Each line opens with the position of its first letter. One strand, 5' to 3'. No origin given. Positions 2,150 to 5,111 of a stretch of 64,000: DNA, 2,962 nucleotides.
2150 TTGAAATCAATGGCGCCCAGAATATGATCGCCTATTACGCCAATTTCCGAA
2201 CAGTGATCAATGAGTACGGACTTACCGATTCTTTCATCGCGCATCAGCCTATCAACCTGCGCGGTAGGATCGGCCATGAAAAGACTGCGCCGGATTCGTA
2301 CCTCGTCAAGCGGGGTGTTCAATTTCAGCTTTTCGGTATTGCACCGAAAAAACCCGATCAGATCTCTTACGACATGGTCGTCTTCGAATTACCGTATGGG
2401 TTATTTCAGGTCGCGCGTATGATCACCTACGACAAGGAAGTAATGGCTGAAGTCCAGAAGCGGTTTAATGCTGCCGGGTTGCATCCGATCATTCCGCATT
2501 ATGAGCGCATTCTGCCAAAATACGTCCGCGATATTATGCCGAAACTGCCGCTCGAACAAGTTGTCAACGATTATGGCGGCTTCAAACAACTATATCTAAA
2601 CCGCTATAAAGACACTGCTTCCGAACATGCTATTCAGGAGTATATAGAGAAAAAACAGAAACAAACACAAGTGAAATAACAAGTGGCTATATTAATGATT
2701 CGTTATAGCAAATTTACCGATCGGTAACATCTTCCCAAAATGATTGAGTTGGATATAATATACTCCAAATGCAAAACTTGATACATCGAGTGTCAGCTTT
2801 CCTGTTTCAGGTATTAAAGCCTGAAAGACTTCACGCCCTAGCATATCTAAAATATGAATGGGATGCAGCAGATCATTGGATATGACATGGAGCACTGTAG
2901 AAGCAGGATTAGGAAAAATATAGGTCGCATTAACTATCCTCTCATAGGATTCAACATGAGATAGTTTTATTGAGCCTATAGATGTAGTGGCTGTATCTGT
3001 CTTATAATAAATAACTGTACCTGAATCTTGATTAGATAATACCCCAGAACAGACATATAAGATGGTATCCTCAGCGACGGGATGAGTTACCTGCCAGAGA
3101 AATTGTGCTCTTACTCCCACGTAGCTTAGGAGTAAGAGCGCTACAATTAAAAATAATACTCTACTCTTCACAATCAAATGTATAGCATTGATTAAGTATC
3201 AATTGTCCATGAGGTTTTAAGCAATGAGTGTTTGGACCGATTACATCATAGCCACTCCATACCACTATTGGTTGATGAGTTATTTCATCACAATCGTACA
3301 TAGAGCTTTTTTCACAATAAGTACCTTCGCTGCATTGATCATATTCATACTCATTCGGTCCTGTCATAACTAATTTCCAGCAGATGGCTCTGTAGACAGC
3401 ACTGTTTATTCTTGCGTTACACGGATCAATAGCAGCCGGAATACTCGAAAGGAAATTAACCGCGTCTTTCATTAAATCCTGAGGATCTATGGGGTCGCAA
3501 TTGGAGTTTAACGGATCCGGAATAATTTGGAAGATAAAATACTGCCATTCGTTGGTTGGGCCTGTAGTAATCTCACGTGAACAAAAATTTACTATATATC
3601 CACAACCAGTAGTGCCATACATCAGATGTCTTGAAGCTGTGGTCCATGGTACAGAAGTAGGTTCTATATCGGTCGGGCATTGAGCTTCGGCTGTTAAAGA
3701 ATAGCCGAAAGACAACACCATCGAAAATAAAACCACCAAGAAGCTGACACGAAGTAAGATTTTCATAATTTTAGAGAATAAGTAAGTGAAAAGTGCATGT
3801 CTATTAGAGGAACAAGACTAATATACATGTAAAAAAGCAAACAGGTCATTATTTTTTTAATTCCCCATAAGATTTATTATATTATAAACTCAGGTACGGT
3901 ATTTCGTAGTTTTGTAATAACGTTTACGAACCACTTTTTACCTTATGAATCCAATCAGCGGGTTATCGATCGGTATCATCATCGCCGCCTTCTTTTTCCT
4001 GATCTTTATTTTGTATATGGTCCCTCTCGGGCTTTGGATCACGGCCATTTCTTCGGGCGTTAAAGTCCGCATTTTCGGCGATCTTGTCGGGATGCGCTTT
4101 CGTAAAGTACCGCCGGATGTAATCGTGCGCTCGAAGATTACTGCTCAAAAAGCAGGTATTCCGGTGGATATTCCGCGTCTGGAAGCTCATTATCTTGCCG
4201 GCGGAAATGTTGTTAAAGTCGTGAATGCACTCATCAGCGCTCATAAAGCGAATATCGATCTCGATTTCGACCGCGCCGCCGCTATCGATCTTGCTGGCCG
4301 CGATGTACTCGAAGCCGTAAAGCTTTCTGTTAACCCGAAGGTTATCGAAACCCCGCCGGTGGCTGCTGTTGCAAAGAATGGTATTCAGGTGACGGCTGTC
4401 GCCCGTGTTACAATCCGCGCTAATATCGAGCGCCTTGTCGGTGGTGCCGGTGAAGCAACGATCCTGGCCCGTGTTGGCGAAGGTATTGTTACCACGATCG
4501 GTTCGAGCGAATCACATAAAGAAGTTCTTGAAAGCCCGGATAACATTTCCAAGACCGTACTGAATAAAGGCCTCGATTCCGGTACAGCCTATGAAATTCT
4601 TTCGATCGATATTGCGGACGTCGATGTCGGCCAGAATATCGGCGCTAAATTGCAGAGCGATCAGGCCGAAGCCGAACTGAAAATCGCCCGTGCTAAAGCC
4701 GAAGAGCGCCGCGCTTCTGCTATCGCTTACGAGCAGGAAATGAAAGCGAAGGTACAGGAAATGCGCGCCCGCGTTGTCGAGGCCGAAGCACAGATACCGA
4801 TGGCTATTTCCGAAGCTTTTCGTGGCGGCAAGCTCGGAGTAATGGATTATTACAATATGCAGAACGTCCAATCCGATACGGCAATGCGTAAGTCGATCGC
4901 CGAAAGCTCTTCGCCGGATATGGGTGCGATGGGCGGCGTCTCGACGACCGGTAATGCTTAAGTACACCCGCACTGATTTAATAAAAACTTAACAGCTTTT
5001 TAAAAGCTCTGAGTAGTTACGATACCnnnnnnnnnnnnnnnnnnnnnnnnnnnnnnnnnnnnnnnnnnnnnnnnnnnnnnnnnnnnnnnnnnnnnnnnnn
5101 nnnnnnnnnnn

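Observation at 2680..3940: AT-rich islet encoding a cysteine-rich secreted protein and a miniature T9SS cargo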

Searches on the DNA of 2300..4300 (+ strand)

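Call 64: search_rna_families(source=window, start=2300, end=4300, threshold=evalue, max_evalue=1)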
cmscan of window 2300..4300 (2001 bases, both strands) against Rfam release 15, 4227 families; matches with E-value up to 1: 0.
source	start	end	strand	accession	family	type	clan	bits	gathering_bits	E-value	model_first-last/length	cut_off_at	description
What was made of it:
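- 3767..3944 (.): AT-rich (27.5% GC) divergent intergenic region between the cassette and floA. It is presumed to hold both promoters and marks the right edge of the islet. No Rfam family matched (call 64).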

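Call 80: search_dna_similar(query=window:2680-3944:+, collection=phages, mode=distant, max_rows=5)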
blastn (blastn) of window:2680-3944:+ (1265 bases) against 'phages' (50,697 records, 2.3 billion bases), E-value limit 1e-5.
No match.

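Call 81: search_dna_similar(query=window:2680-3944:+, collection=plasmids, mode=distant, max_rows=5)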
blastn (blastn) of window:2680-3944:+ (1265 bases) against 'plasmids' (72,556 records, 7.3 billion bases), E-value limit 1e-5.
No match.

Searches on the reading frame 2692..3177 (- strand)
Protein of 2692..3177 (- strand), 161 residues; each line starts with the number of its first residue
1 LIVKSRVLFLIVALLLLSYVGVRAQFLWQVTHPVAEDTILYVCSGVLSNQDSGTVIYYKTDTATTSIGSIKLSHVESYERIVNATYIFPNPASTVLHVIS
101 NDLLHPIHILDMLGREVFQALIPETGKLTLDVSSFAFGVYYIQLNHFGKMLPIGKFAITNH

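Call 3: search_protein_families(library=pfam, proteins=[window:2692-3177:-], max_evalue=1)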
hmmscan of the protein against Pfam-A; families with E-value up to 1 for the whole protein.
window:2692-3177:- (161 aa): 2 families
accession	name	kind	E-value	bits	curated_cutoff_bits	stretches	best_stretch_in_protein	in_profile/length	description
PF18962.6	Por_Secre_tail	-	3.5e-09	37.3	27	1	87-146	1-64/75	Secretion system C-terminal sorting domain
PF11589.14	DUF3244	-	0.00068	20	25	1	94-156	29-94/96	Domain of unknown function (DUF3244)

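Call 4: search_protein_families(library=ncbifam, proteins=[window:2692-3177:-], max_evalue=1)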
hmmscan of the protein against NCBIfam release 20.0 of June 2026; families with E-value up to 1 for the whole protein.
window:2692-3177:- (161 aa): 2 families
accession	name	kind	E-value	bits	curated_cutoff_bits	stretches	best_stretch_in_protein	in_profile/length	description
TIGR04183.1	Por_Secre_tail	domain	2.9e-07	30.4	23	1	87-145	1-59/72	T9SS type A sorting domain-containing protein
NF038113.1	T9SSA_dep_M36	equivalog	6.7e-06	24.5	885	1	80-146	790-857/869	T9SS-dependent M36 family metallopeptidase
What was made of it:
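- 2695..2919 (-): T9SS type A C-terminal sorting domain (residues 87-161) of the 161-aa protein. The stop codon is at 2692-2694. TIGR04183 30.4 bits (cut-off 23) (calls 3, 4).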

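Call 7: find_homologous_proteins(query=window:2692-3177:-, max_evalue=0.001)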
Query window:2692-3177:- (161 aa): 1 proteins with E <= 0.001 among 23 candidates.
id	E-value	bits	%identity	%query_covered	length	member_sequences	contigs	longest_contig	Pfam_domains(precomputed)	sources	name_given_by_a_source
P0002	2.3e-99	347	100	100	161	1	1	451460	PF18962.8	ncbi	-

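Call 59: predict_structure(protein=window:2692-3177:-)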
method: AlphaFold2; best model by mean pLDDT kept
length: 161 residues; sequences in the alignment: 1
mean_pLDDT: 58.9   pTM: 0.49
mean pLDDT of the five models: 58.9, 41.8, 40.7, 39.4, 37.1
residues with pLDDT >= 90: 11; 70-90: 41; 50-70: 49; < 50: 60
segments of 3 or more residues with pLDDT < 50: 31-85
pLDDT, mean of each block of 10 residues (from residue 1): 79 90 63 37 32 35 35 33 48 58 68 88 65 76 70 65 47
secondary structure, 60 per line:
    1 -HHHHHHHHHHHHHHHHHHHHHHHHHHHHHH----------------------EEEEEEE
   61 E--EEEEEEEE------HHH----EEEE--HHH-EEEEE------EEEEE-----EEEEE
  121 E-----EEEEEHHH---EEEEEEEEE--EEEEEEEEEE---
elements in order: H2-31 E54-61 E64-71 E85-88 E95-99 E106-110 E116-121 E127-131 E138-146 E149-158
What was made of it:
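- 2920..3075 (-): Residues 35-86 of the 161-aa protein. They are the remnant of the last propeller blade plus the linker that precedes the sorting domain. The single-sequence AF2 model has pLDDT below 50 for residues 31-85 (call 59, weak evidence).
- Its residues 35-86 are a fragment of a blade plus the linker, with no confident fold (call 59).
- Tried and rejected: The single-sequence model was poor (call 59).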

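Call 62: search_protein_families(library=phrogs, proteins=[window:2692-3177:-], max_evalue=0.1)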
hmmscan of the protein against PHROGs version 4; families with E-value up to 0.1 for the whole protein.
window:2692-3177:- (161 aa): 0 families

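Call 63: search_protein_families(library=padloc, proteins=[window:2692-3177:-], max_evalue=0.1)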
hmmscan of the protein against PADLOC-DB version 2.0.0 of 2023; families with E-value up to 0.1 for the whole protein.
window:2692-3177:- (161 aa): 0 families
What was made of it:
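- Tried and rejected: PHROGs and PADLOC gave nothing (calls 62, 63).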

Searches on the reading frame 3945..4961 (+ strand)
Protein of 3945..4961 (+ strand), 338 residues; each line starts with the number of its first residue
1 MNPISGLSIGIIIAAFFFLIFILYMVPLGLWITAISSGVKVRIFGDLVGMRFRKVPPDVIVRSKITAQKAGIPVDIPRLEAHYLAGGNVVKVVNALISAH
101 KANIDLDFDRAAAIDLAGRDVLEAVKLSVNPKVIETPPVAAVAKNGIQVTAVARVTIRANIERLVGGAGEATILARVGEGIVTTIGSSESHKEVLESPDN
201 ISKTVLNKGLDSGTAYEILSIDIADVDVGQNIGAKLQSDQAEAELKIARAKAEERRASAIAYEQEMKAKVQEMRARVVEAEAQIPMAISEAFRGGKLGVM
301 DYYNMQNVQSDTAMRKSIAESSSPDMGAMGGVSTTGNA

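Call 3: search_protein_families(library=pfam, proteins=[window:3945-4961:+], max_evalue=1)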
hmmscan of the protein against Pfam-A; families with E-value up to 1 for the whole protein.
window:3945-4961:+ (338 aa): 2 families
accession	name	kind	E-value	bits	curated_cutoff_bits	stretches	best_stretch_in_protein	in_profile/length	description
PF12127.13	FloA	-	1.1e-157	524.5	34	1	11-321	4-313/314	Flotillin-like protein FloA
PF02403.27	Seryl_tRNA_N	-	0.0021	18.7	28.2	1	195-285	8-98/108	Seryl-tRNA synthetase N-terminal domain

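Call 4: search_protein_families(library=ncbifam, proteins=[window:3945-4961:+], max_evalue=1)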
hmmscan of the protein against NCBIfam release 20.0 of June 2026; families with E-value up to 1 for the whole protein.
window:3945-4961:+ (338 aa): 1 family
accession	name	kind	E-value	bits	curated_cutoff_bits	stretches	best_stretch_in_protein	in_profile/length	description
NF010186.0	PRK13665.1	equivalog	9.1e-160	531.1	393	1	9-323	9-322/328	flotillin-like protein FloA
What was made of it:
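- Checked: The flanks are a GT-C-like gene (775-2679) and floA (3945-4961; PF12127, E 1e-157) (calls 3, 4).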

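Call 10: find_related_loci(query=window:3945-4961:+, collection=genome_contigs, flank=8000)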
Query window:3945-4961:+ (338 aa) in genome_contigs; peptide patterns used: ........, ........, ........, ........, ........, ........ (x = any residue, [..] = any of these).
599 stretches matched a pattern (row limit reached: there are more); 586 encode a relative of the query (tblastn E <= 1e-3); the best 80 are kept; 80 distinct loci.
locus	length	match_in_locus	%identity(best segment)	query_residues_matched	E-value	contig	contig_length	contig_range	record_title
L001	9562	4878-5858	85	1-327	1e-177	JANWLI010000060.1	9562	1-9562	MAG: Candidatus Kapaibacterium sp. isolate CRAIB_MAG116 c_000000042837, whole genome shotgun sequence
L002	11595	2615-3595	83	1-327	2e-152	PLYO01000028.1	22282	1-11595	MAG: Ignavibacteriae bacterium isolate palsa_1295 73.20120700_P3D.263_contig_49378, whole genome shotgun sequence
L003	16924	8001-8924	75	11-318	4e-152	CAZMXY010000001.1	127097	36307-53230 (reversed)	MAG TPA_asm: uncultured Rhodothermales bacterium isolate SRP284430_co1_41 genome assembly, contig: NODE_8_length_127097_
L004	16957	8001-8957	74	4-325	6e-150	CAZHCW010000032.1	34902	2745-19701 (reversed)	MAG TPA_asm: uncultured Ignavibacteriaceae bacterium isolate binchicken_co269_63 genome assembly, contig: NODE_1038_leng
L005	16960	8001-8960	71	8-325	1e-147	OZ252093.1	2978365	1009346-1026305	MAG: Rhodothermales bacterium isolate 6d7e3f05-e9b0-42b1-9b57-d28f79994439 genome assembly, chromosome: 1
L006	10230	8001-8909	73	18-320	6e-147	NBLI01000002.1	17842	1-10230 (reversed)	MAG: candidate division KSB1 bacterium 4572_119 ex4572_119_scaffold_970, whole genome shotgun sequence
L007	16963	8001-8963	70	1-323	7e-146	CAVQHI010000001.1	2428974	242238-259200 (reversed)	MAG: uncultured bacterium isolate MFD05684.bin.1.137 genome assembly, contig: contig_11685, whole genome shotgun sequenc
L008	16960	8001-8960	74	1-320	3e-146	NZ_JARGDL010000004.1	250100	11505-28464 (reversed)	Stygiobacter electus strain 09-Me 4, whole genome shotgun sequence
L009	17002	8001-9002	71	1-336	2e-145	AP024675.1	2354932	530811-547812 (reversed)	MAG: Bacteroidetes bacterium KatS3mg041 DNA, complete genome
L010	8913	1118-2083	72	1-325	6e-145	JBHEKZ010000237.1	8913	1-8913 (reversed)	MAG: Melioribacteraceae bacterium isolate bin.740 k141_5559857, whole genome shotgun sequence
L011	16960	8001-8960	73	1-320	1e-144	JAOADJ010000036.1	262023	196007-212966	MAG: Melioribacteraceae bacterium isolate SKW230 k141_1316725, whole genome shotgun sequence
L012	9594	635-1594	73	1-320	1e-143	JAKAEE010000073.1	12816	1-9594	MAG: Bacteroidetes bacterium isolate WY1.bin124 NODE_7712_length_12816_cov_15.503586, whole genome shotgun sequence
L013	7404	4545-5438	73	21-319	2e-143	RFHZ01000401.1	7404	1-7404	MAG: Nitrospinota bacterium isolate J063 k99_605360, whole genome shotgun sequence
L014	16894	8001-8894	74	22-320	8e-144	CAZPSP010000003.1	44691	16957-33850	MAG TPA_asm: uncultured Dehalococcoidaceae bacterium isolate binchicken_co43_185 genome assembly, contig: NODE_1118_leng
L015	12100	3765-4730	69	1-325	1e-142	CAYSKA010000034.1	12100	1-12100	MAG TPA_asm: uncultured Oscillospiraceae bacterium isolate SRP335695_co1_142 genome assembly, contig: NODE_2467_length_1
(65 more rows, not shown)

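Call 42: list_cluster_members(proteins=[P0001, P0002, window:3945-4961:+, window:775-2679:+, P0004, P0021])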
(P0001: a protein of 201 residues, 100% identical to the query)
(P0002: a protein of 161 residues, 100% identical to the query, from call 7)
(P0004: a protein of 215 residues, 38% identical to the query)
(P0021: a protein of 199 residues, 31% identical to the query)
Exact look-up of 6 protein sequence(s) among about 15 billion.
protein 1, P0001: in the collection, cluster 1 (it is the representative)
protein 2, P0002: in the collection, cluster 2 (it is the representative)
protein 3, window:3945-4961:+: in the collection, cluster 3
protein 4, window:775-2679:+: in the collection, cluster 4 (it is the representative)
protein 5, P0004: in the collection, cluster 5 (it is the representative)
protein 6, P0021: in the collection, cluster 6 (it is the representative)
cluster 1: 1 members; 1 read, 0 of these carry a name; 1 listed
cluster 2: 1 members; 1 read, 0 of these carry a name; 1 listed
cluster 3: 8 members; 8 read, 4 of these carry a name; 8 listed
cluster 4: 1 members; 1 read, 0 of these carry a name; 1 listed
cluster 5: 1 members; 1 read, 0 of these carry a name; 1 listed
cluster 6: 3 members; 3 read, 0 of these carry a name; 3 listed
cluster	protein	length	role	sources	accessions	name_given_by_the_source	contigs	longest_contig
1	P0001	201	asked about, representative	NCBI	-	-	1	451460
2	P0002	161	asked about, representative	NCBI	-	-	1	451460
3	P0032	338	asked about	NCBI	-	-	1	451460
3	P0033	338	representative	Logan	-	-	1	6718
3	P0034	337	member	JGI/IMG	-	uncharacterized protein YqfA (UPF0365 family)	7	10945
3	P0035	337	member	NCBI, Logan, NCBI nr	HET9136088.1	MAG TPA: flotillin-like protein FloA [Candidatus Kapabacteria bacterium] | flotillin-like protein FloA [Candidatus Kapabacteria bacterium]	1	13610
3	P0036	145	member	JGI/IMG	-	uncharacterized protein YqfA (UPF0365 family)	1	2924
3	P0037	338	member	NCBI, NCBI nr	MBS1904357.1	MAG: flotillin-like protein FloA [Bacteroidetes bacterium] | flotillin-like protein FloA [Bacteroidota bacterium]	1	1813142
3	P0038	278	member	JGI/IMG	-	-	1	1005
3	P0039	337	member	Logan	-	-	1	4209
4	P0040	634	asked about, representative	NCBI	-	-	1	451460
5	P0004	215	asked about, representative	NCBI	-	-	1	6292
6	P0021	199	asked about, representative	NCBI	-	-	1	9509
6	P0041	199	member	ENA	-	-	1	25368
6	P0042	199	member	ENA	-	-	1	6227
